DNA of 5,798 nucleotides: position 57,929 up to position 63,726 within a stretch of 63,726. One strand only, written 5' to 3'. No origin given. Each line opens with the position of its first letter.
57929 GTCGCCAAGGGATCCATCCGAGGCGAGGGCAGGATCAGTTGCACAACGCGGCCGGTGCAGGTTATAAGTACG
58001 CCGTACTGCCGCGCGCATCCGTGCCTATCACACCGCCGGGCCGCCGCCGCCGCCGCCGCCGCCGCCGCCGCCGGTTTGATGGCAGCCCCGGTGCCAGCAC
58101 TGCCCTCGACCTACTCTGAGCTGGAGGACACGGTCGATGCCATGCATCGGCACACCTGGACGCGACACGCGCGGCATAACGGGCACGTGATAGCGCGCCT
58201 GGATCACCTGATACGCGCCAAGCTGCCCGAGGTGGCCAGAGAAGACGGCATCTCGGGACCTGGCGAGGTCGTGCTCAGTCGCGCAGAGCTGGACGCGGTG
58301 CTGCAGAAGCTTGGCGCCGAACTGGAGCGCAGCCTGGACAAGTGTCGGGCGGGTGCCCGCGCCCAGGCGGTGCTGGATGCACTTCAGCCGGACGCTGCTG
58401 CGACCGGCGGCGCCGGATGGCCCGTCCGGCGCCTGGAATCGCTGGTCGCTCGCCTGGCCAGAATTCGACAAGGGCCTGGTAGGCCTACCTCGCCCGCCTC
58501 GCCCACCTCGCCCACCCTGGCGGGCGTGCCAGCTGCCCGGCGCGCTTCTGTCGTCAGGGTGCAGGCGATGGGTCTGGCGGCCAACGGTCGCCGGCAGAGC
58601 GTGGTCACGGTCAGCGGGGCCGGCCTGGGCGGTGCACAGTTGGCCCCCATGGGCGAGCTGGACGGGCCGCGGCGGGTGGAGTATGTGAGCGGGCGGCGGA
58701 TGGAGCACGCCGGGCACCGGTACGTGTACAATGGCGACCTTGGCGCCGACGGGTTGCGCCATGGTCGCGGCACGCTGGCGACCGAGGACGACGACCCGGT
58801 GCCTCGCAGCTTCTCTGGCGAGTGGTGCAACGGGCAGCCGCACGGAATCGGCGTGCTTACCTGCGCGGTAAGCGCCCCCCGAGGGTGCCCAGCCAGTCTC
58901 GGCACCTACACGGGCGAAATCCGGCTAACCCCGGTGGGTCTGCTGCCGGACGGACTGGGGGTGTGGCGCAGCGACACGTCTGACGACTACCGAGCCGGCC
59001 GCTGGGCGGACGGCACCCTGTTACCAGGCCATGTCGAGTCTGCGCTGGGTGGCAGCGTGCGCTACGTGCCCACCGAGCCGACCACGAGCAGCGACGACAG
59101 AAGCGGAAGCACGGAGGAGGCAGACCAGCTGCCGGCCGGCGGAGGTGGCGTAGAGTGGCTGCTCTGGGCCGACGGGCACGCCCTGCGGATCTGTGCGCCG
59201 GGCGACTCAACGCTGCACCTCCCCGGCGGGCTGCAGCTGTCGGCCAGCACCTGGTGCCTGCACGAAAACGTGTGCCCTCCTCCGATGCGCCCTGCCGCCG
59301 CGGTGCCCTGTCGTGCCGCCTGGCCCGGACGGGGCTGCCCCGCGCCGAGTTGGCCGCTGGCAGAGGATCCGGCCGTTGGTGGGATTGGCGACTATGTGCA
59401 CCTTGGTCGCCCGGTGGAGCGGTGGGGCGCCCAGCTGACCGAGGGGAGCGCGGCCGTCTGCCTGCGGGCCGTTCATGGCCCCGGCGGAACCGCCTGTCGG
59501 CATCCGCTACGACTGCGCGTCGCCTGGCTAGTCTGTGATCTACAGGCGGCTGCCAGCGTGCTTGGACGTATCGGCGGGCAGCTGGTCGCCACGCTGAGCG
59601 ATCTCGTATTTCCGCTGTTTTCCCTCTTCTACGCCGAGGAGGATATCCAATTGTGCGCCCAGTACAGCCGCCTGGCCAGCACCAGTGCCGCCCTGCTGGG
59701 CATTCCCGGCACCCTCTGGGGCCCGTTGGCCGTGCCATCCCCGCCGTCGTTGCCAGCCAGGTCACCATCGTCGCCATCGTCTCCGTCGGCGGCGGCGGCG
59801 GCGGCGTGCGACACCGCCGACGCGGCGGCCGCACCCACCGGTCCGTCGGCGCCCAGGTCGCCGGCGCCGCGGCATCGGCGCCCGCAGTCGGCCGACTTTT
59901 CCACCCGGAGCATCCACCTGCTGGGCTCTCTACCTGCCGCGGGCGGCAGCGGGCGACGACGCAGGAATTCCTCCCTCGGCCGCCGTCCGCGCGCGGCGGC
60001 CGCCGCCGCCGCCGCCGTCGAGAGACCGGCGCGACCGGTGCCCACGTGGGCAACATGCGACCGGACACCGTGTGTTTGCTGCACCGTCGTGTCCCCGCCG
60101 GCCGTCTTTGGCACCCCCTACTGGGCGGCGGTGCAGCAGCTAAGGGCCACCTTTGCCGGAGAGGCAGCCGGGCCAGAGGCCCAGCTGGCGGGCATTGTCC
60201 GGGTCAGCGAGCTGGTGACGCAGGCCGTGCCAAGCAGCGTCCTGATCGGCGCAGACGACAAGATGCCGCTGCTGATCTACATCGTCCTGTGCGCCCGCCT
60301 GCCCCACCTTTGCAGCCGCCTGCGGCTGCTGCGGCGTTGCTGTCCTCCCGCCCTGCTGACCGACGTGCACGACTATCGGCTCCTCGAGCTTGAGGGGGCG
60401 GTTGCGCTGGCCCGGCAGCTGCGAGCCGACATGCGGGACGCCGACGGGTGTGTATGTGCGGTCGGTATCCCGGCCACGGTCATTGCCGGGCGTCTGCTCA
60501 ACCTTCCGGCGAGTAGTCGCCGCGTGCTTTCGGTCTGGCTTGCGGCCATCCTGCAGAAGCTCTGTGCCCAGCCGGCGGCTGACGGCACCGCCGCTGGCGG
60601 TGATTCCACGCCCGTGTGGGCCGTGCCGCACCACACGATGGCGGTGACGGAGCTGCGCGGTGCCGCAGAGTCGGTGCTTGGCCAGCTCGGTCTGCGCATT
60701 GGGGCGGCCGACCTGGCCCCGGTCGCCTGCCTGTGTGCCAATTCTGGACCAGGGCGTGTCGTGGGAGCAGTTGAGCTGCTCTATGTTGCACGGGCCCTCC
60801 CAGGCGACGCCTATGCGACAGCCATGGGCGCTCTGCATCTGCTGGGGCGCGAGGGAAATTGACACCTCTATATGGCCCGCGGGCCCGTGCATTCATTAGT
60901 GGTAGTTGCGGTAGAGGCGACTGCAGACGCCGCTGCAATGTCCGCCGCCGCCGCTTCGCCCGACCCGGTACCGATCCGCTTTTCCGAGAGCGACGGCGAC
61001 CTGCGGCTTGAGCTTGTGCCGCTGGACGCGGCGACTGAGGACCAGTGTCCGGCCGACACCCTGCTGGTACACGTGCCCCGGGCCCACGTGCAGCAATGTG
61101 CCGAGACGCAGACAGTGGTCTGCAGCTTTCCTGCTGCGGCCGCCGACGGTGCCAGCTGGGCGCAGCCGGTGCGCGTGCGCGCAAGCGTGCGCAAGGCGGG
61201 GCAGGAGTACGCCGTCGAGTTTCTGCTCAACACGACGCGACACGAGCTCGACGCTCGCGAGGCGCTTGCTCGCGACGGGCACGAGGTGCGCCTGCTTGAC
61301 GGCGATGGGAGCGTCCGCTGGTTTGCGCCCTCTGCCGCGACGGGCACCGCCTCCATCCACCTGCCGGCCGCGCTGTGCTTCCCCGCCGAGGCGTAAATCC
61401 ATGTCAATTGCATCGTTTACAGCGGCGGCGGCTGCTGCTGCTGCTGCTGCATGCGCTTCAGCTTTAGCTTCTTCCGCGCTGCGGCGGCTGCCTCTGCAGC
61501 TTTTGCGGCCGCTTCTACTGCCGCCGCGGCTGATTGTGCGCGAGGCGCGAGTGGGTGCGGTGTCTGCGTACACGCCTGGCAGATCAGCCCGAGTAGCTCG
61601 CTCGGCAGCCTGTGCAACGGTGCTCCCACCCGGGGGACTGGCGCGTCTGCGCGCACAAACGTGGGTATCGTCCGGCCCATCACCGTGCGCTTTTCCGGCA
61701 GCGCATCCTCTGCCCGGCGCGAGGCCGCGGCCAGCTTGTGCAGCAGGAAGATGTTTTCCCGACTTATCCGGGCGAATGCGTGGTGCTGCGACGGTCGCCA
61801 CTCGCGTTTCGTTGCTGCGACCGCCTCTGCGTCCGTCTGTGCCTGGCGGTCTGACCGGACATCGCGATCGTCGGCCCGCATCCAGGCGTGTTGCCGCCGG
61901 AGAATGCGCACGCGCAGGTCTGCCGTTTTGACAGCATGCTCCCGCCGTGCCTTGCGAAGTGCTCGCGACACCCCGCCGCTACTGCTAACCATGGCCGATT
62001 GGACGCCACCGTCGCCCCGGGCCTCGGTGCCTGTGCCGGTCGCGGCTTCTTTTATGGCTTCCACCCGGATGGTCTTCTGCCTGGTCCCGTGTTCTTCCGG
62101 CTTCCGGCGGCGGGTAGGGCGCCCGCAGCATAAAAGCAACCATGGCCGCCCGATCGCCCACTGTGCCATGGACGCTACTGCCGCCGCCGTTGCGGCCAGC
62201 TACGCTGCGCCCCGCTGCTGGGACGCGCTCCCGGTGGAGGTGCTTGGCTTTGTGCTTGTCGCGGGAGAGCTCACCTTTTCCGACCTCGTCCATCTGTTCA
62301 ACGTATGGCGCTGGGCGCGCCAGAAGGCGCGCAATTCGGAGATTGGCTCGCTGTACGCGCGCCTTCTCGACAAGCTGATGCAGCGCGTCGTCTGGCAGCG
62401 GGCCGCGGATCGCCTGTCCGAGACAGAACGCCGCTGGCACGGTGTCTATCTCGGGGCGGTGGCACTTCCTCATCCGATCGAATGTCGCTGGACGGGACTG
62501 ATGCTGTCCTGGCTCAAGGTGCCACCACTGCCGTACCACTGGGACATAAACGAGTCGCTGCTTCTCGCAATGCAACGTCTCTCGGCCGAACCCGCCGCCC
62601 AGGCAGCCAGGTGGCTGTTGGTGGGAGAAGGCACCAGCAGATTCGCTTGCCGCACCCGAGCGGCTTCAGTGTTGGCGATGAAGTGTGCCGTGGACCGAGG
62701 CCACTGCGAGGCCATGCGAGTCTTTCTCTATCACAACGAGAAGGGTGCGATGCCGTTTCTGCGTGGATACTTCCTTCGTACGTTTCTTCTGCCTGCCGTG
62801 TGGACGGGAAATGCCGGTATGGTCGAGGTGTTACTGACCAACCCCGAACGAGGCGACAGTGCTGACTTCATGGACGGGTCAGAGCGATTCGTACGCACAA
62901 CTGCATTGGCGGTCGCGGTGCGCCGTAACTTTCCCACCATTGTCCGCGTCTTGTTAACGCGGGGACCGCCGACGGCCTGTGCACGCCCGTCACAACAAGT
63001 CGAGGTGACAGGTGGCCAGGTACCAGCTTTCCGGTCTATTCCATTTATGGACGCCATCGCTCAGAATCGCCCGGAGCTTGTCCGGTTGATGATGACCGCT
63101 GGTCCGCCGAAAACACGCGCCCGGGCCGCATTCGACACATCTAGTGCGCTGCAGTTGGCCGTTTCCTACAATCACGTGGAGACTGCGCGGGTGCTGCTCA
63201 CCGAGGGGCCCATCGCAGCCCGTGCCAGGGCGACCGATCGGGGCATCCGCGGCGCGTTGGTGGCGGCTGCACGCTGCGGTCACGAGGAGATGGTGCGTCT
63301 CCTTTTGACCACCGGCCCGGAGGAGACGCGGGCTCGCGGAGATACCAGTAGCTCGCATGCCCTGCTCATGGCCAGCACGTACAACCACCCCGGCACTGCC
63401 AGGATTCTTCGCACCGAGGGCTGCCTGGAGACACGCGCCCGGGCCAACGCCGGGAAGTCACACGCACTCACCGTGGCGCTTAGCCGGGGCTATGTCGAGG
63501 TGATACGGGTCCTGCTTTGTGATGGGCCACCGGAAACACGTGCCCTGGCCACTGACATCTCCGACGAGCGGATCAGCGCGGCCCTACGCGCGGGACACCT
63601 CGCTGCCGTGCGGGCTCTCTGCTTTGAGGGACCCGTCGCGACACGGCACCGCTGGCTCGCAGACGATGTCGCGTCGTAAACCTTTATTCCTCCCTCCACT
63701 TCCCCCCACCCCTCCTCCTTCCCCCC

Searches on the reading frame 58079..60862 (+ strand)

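Call 38: search_protein_families(library=pfam, proteins=[window:58079-60862:+], max_evalue=0.01)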
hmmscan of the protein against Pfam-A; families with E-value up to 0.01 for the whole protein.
window:58079-60862:+ (927 aa): 2 families
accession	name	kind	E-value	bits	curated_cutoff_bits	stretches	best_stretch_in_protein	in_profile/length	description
PF02204.23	VPS9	-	2.5e-10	41.1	27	1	697-780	15-101/104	Vacuolar sorting protein 9 (VPS9) domain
PF02493.26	MORN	-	2.3e-05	24.4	22.5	0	245-263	1-19/23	MORN repeat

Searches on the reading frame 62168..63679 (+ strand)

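Call 38: search_protein_families(library=pfam, proteins=[window:62168-63679:+], max_evalue=0.01)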
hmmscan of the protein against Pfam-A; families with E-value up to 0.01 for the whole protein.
window:62168-63679:+ (503 aa): 6 families
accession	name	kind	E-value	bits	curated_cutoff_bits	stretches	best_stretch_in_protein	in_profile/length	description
PF12796.13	Ank_2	-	7.4e-22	78.2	27.3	2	293-383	1-83/90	Ankyrin repeats (3 copies)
PF00023.36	Ank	-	2.4e-15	56.2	21.1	0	363-380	5-22/33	Ankyrin repeat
PF13857.12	Ank_5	-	4.6e-12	46.4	27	0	244-266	17-39/56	Ankyrin repeats (many copies)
PF13606.12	Ank_3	-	2e-10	40.3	22.3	0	363-384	5-26/30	Ankyrin repeat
PF13637.12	Ank_4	-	5.3e-08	33.4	22.7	1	330-380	3-50/50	Ankyrin repeats (many copies)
PF24521.3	Ank_KRIT1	-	1.3e-05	25.4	80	0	363-386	49-72/149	KRIT1 ankyrin-repeats domain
